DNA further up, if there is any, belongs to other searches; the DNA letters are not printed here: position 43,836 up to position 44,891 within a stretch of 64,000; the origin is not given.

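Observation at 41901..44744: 947-aa membrane-tethered giant coiled coil ending in a KaiC/RecA-like domain with degenerate Walker A and B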

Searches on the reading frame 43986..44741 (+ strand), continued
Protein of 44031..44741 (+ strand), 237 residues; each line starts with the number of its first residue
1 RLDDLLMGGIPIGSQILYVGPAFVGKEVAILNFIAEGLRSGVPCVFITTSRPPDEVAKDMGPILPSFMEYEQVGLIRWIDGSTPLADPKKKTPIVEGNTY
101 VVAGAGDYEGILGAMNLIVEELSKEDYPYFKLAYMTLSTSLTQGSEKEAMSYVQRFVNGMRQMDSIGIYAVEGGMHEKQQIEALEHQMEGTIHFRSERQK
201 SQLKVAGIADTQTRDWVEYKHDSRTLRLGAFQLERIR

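Call 26: fold_search(model_id=the predicted structure, library=pdb)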
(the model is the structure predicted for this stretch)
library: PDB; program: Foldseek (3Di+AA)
matches with E <= 10: 1915; with E <= 0.001: 1060
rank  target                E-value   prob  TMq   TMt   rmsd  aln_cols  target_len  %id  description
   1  2w0m                  4.3e-14  1.00  0.75  0.85   3.3       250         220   22  Crystal Structure of sso2452 from Sulfolobus solfataricus P2 (released 2009-05-19)
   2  7s65_B                4.3e-14  1.00  0.71  0.41   3.6       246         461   15  Compressed conformation of nighttime state KaiC (released 2021-09-22)
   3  8fwj_A                8.4e-14  1.00  0.70  0.34   3.5       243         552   18  Structure of dodecameric KaiC-RS-S413E/S414E complexed with KaiB-RS solved by cryo-EM (released 2023-03-22)
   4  8fwi_A                8.4e-14  1.00  0.70  0.34   3.9       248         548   18  Structure of dodecameric KaiC-RS-S413E/S414E solved by cryo-EM (released 2023-03-22)
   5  2dr3_E                3.4e-13  1.00  0.77  0.82   3.2       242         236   18  Crystal Structure of RecA superfamily ATPase PH0284 from Pyrococcus horikoshii OT3 (released 2006-12-06)
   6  2dr3_A                4.4e-13  1.00  0.78  0.84   4.1       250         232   17  Crystal Structure of RecA superfamily ATPase PH0284 from Pyrococcus horikoshii OT3 (released 2006-12-06)
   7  8zn5_B                5.6e-13  1.00  0.72  0.42   3.7       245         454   17  Crystal Structure of Designed Clock Protein KaiC (released 2025-04-16)
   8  2dr3_F                5.9e-13  1.00  0.78  0.83   4.0       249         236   17  Crystal Structure of RecA superfamily ATPase PH0284 from Pyrococcus horikoshii OT3 (released 2006-12-06)
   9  3k0f_D                7.6e-13  1.00  0.68  0.38   4.0       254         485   13  Crystal structure of the phosphorylation-site double mutant T426A/T432A of the KaiC circadian clock protein (released 2010-03-31)
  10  2dr3_D                8.5e-13  1.00  0.76  0.79   4.0       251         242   18  Crystal Structure of RecA superfamily ATPase PH0284 from Pyrococcus horikoshii OT3 (released 2006-12-06)
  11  8db3_C                1.0e-12  1.00  0.71  0.41   3.0       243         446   18  Crystal structure of KaiC with truncated C-terminal coiled-coil domain (released 2023-03-22)
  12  8zn5_G                1.0e-12  1.00  0.70  0.41   5.5       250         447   17  Crystal Structure of Designed Clock Protein KaiC (released 2025-04-16)
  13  8dba_B                1.1e-12  1.00  0.71  0.37   3.3       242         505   17  Crystal structure of dodecameric KaiC (released 2023-03-22)
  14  8zn6_H                1.1e-12  1.00  0.74  0.41   3.2       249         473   15  Crystal Structure of Designed Clock Protein KaiC (released 2025-04-16)
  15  3k0e_D                1.2e-12  1.00  0.70  0.39   5.5       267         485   14  Crystal structure of the phosphorylation-site mutant T426N of the KaiC circadian clock protein (released 2010-03-31)
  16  2dr3_C                1.3e-12  1.00  0.76  0.82   3.4       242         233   18  Crystal Structure of RecA superfamily ATPase PH0284 from Pyrococcus horikoshii OT3 (released 2006-12-06)
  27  2dr3_B                1.9e-12  1.00  0.75  0.79   3.7       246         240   17  Crystal Structure of RecA superfamily ATPase PH0284 from Pyrococcus horikoshii OT3 (released 2006-12-06)
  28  4yds                  2.0e-12  1.00  0.67  0.73   5.0       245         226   16  FlaH from Sulfolobus acidocaldarius with ATP and Mg-Ion (released 2015-11-11)
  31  2zts_A                2.9e-12  1.00  0.74  0.85   2.6       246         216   18  Crystal structure of KaiC-like protein PH0186 from hyperthermophilic archaea Pyrococcus horikoshii OT3 (released 2009-03-24)
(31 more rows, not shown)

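Call 40: find_homologous_proteins(query=A3, max_evalue=1e-10)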
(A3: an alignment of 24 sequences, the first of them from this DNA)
Query A3 (24 sequences) (252 aa, profile of the alignment): 66 proteins with E <= 1e-10 among 8000 candidates.
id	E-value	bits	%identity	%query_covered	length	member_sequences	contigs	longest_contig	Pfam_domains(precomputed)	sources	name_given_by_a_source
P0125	1.3e-123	429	70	97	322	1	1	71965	PF06745.20,PF23365.2,PF24336.2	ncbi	-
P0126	8.1e-122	423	65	96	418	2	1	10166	PF06745.20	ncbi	-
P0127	5.5e-118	411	89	98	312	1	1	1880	PF06745.20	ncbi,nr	ncbi:MAG: RAD55 family ATPase, partial [Thermoplasmata archaeon]|nr:RAD55 family ATPase [Thermoplasm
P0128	3.1e-116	405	42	96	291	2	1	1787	PF06745.20,PF24336.2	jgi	jgi:KaiC/GvpD/RAD55 family RecA-like ATPase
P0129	2.1e-114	399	40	97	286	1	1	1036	PF06745.20,PF24336.2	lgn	-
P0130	3.6e-110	385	40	97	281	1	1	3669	PF06745.20,PF24336.2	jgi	jgi:KaiC/GvpD/RAD55 family RecA-like ATPase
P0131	4.9e-108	378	38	89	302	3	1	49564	PF06745.20,PF24336.2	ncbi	-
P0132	1.8e-107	376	40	96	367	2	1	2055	PF06745.20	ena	-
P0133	1.3e-106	373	40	96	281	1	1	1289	PF06745.20,PF24336.2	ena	-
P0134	2.1e-106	373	40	97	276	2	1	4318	PF06745.20,PF05625.18,PF23442.2,PF24336.2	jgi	-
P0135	2.5e-106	372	38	97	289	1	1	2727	PF06745.20,PF24336.2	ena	-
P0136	3.3e-106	372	51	100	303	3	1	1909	PF06745.20,PF23365.2,PF05625.18,PF24336.2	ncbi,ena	-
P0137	7.7e-106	371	53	97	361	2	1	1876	PF06745.20,PF23365.2,PF05625.18,PF24336.2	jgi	jgi:KaiC/GvpD/RAD55 family RecA-like ATPase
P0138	1.2e-105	370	40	99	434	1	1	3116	PF06745.20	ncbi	-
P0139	2.0e-105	369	54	96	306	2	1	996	PF06745.20,PF23365.2,PF05625.18,PF24336.2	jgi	jgi:KaiC/GvpD/RAD55 family RecA-like ATPase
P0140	6.0e-105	368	51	97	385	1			PF06745.20,PF23365.2,PF05625.18,PF24336.2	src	-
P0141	6.5e-105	368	52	97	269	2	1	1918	PF06745.20,PF23365.2,PF05625.18,PF24336.2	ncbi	-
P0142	1.1e-104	367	49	96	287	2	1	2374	PF06745.20,PF24336.2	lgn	-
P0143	3.4e-104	365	54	96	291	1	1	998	PF06745.20,PF23365.2,PF05625.18,PF24336.2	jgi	jgi:KaiC/GvpD/RAD55 family RecA-like ATPase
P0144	3.7e-104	365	38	92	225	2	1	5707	PF06745.20,PF24336.2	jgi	jgi:KaiC/GvpD/RAD55 family RecA-like ATPase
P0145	8.4e-104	364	53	96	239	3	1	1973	PF06745.20,PF23365.2,PF05625.18,PF24336.2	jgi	-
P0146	2.0e-103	363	38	92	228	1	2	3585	PF06745.20,PF24336.2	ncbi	ncbi:MAG: RAD55 family ATPase, partial [Thermoplasmata archaeon]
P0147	9.8e-103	361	44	97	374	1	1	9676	PF06745.20,PF14417.13,PF05625.18,PF23442.2,PF24336.2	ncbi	-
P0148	2.1e-102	360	51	96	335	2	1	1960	PF06745.20,PF23365.2,PF24336.2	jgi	-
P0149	3.1e-102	359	40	97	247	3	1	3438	PF06745.20,PF05625.18,PF24336.2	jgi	jgi:KaiC/GvpD/RAD55 family RecA-like ATPase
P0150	3.6e-101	356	41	97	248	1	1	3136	PF06745.20,PF24336.2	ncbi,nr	ncbi:MAG: RAD55 family ATPase, partial [Thermoplasmata archaeon]|nr:RAD55 family ATPase [Thermoplasm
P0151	6.4e-101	355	50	97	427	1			PF06745.20,PF23365.2,PF05625.18,PF24336.2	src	-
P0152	1.2e-100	354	37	89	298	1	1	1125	PF06745.20,PF24336.2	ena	-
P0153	6.4e-100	351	38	92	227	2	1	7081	PF06745.20,PF24336.2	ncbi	-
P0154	1.1e-99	351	50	96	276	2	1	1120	PF06745.20,PF05625.18,PF23442.2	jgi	jgi:KaiC/GvpD/RAD55 family RecA-like ATPase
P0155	1.2e-99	351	37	92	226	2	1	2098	PF06745.20,PF24336.2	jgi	jgi:KaiC/GvpD/RAD55 family RecA-like ATPase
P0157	7.1e-97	341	32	99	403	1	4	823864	PF06745.20,PF00027.36,PF24336.2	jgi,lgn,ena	jgi:KaiC/GvpD/RAD55 family RecA-like ATPase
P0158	9.4e-97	341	36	97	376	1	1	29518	PF06745.20,PF24336.2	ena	-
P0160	7.7e-95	335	36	90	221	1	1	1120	PF06745.20,PF24336.2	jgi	-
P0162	8.4e-93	328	34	97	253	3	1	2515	PF06745.20,PF24336.2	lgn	-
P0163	1.0e-92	328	38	88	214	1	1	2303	PF06745.20,PF24336.2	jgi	-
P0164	8.8e-92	325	35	97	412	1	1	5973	PF06745.20,PF24336.2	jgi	-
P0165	1.4e-91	324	37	88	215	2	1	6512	PF06745.20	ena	-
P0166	1.6e-90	321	37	87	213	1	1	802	PF06745.20,PF24336.2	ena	-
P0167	3.8e-90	319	35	97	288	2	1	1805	PF06745.20,PF14417.13,PF24336.2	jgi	-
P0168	6.5e-89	315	36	98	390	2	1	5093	PF06745.20,PF24336.2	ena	-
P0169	1.6e-88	314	41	96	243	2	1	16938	PF06745.20,PF23442.2,PF24336.2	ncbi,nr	ncbi:MAG: RAD55 family ATPase [Thermoplasmata archaeon]|nr:RAD55 family ATPase [Thermoplasmata archa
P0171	2.0e-84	301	37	98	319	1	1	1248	PF06745.20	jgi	-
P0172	1.4e-77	278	35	97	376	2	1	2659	PF06745.20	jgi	-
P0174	3.6e-72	261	33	96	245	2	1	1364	PF06745.20,PF23365.2,PF05625.18,PF24336.2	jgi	jgi:KaiC/GvpD/RAD55 family RecA-like ATPase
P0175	8.3e-72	259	35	91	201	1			PF06745.20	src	-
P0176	4.6e-67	244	32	97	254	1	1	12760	PF06745.20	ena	-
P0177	1.5e-64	236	34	87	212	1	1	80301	PF06745.20,PF14417.13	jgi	jgi:KaiC/GvpD/RAD55 family RecA-like ATPase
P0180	4.4e-60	221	27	94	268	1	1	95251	PF06745.20,PF14417.13,PF05625.18,PF24336.2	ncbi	ncbi:MAG: RAD55 family ATPase, partial [Candidatus Lutacidiplasmatales archaeon]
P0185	2.1e-52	196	52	62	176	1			PF06745.20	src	-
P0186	3.8e-52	195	30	96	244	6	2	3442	PF06745.20,PF23365.2,PF05625.18,PF24336.2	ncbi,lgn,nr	ncbi:MAG: hypothetical protein CVT47_02765 [Thermoplasmata archaeon HGW-Thermoplasmata-2]|nr:MAG: hy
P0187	1.4e-50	190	49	52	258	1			PF06745.20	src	-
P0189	3.0e-39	153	56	38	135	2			PF06745.20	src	-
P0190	4.4e-39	152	48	38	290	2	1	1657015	PF06745.20,PF23442.2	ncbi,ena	-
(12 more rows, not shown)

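Call 52: find_encoding_contigs(protein=P0157, flank=6000, max_places=2)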
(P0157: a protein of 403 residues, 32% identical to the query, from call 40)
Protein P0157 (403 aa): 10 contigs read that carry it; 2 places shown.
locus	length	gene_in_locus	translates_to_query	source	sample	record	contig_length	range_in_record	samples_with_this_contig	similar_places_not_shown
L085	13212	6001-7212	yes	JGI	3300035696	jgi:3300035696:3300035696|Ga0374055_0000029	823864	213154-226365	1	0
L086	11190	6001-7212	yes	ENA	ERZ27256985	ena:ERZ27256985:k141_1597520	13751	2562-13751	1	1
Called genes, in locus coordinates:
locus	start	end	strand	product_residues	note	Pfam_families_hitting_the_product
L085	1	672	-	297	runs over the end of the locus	PF04414:tRNA_deacylase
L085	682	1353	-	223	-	PF05724:TPMT, PF13489:Methyltransf_23, PF02353:CMAS, PF05175:MTS (weak), PF13847:Methyltransf_31, PF08241:Methyltransf_11, PF08242:Methyltransf_12, PF13649:Methyltransf_25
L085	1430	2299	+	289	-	-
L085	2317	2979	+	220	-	PF12697:Abhydrolase_6 (weak), PF00326:Peptidase_S9 (faint), PF01738:DLH, PF12146:Hydrolase_4 (weak), PF20408:Abhydrolase_11, PF00561:Abhydrolase_1 (faint)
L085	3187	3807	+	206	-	PF01507:PAPS_reduct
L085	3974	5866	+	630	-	PF00211:Guanylate_cyc, PF13428:TPR_14 (faint), PF07719:TPR_2 (faint), PF13414:TPR_11 (faint), PF13431:TPR_17 (faint), PF13432:TPR_16 (faint), PF14559:TPR_19 (faint), PF21033:RMD1-3 (faint)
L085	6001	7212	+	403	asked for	PF00027:cNMP_binding, PF06745:ATPase, PF24336:DUF7504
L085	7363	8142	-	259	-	-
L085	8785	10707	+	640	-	PF00211:Guanylate_cyc, PF13428:TPR_14 (faint), PF14559:TPR_19 (faint), PF07719:TPR_2 (faint), PF13414:TPR_11 (faint), PF13431:TPR_17 (faint)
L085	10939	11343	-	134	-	PF01906:YbjQ_1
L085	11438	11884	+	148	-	-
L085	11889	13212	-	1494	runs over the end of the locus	-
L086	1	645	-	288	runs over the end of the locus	PF04414:tRNA_deacylase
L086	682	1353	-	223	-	PF05724:TPMT, PF13489:Methyltransf_23, PF02353:CMAS, PF05175:MTS (weak), PF13847:Methyltransf_31, PF08241:Methyltransf_11, PF08242:Methyltransf_12, PF13649:Methyltransf_25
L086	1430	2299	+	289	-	-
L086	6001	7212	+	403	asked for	PF00027:cNMP_binding, PF06745:ATPase, PF24336:DUF7504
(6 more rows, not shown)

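Call 53: find_encoding_contigs(protein=P0169, flank=6000, max_places=2)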
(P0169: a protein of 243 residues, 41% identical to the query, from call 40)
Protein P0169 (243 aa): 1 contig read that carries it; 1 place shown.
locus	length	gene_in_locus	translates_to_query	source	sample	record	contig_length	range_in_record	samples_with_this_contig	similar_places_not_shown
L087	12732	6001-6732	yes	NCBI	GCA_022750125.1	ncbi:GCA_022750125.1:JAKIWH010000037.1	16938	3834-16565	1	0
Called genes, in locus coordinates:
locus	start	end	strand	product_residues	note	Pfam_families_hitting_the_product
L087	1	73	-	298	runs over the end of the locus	PF00561:Abhydrolase_1, PF12146:Hydrolase_4, PF12697:Abhydrolase_6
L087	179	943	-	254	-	PF06157:DUF973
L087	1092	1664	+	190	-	PF00571:CBS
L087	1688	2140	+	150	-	PF00293:NUDIX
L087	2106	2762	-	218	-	PF06197:DUF998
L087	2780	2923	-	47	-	-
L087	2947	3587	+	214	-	PF13649:Methyltransf_25 (weak)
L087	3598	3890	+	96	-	-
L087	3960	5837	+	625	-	-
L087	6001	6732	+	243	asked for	PF06745:ATPase, PF23442:DUF7125 (weak), PF24336:DUF7504 (weak)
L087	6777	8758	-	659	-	PF12222:PNGaseA, PF00801:PKD (faint), PF18911:PKD_4 (faint)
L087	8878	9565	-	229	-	PF12222:PNGaseA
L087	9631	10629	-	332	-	PF01370:Epimerase, PF04321:RmlD_sub_bind (weak), PF05368:NmrA, PF16363:GDP_Man_Dehyd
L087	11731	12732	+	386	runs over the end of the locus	PF00850:Hist_deacetyl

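Call 69: find_related_loci(query=P0157, collection=genome_contigs, flank=5000)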
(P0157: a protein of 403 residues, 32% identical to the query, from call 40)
Query P0157 (403 aa) in genome_contigs; peptide patterns used: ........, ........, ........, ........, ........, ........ (x = any residue, [..] = any of these).
522 stretches matched a pattern; 25 encode a relative of the query (tblastn E <= 1e-3); 25 distinct loci.
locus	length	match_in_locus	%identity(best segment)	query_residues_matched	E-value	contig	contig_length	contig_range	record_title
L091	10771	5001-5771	67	148-403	7e-109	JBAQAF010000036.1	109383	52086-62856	MAG: Thermoplasmata archaeon isolate MFD00144_ilm_asm_bin23 k127_109917, whole genome shotgun sequence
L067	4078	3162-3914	67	154-403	5e-110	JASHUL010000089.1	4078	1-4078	MAG: Thermoplasmata archaeon isolate JOPF178 JOPF_A141_contig_43454, whole genome shotgun sequence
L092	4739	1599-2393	65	138-403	9e-109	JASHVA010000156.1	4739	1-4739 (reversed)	MAG: Thermoplasmata archaeon isolate JOPF193 JOPF_N14C_contig_170759, whole genome shotgun sequence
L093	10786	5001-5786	66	143-403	1e-107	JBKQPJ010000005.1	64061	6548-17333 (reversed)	MAG: Thermoplasmata archaeon isolate MGr1A1B1C__bin_125 MGr1A1B1C_000000065755, whole genome shotgun sequence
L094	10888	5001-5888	61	105-403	6e-109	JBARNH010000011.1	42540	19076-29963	MAG: Thermoplasmata archaeon isolate MFD06118_ilm_asm_bin36 k127_437100, whole genome shotgun sequence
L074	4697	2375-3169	68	138-403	2e-106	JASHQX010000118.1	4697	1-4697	MAG: Thermoplasmata archaeon isolate JOPF086 JOPF_NEAR_contig_932938, whole genome shotgun sequence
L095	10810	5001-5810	62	138-403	2e-105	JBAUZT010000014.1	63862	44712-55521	MAG: Thermoplasmata archaeon isolate MFD09265_ilm_asm_bin59 k127_78463, whole genome shotgun sequence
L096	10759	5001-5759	68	152-403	6e-103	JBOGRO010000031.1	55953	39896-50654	MAG: Thermoplasmata archaeon isolate TC-S_metawrap_bin.78 k127_607268, whole genome shotgun sequence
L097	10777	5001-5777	68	146-403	8e-102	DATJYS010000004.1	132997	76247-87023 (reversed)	MAG TPA_asm: Thermoplasmata archaeon isolate SMAG_U15158 k141_3868601, whole genome shotgun sequence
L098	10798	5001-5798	66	137-403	3e-101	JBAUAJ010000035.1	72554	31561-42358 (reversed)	MAG: Thermoplasmata archaeon isolate MFD10734_ilm_asm_bin74 k127_627010, whole genome shotgun sequence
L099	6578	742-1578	61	142-403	3e-94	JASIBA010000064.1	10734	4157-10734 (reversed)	MAG: Thermoplasmata archaeon isolate JOPF349 JOPF_N142_contig_16291, whole genome shotgun sequence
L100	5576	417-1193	57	150-403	5e-93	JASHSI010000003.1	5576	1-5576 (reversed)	MAG: Thermoplasmata archaeon isolate JOPF123 JOPF_A01C_contig_6095, whole genome shotgun sequence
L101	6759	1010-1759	64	155-400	3e-91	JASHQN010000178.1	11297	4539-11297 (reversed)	MAG: Thermoplasmata archaeon isolate JOPF076 JOPF_N04C_contig_261033, whole genome shotgun sequence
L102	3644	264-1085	56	134-403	3e-90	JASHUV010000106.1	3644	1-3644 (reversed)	MAG: Thermoplasmata archaeon isolate JOPF188 JOPF_NEAR_contig_821670, whole genome shotgun sequence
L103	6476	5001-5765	56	155-403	8e-89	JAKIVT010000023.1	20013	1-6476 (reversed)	MAG: Thermoplasmata archaeon isolate AcS13-54 AcS13-54_23, whole genome shotgun sequence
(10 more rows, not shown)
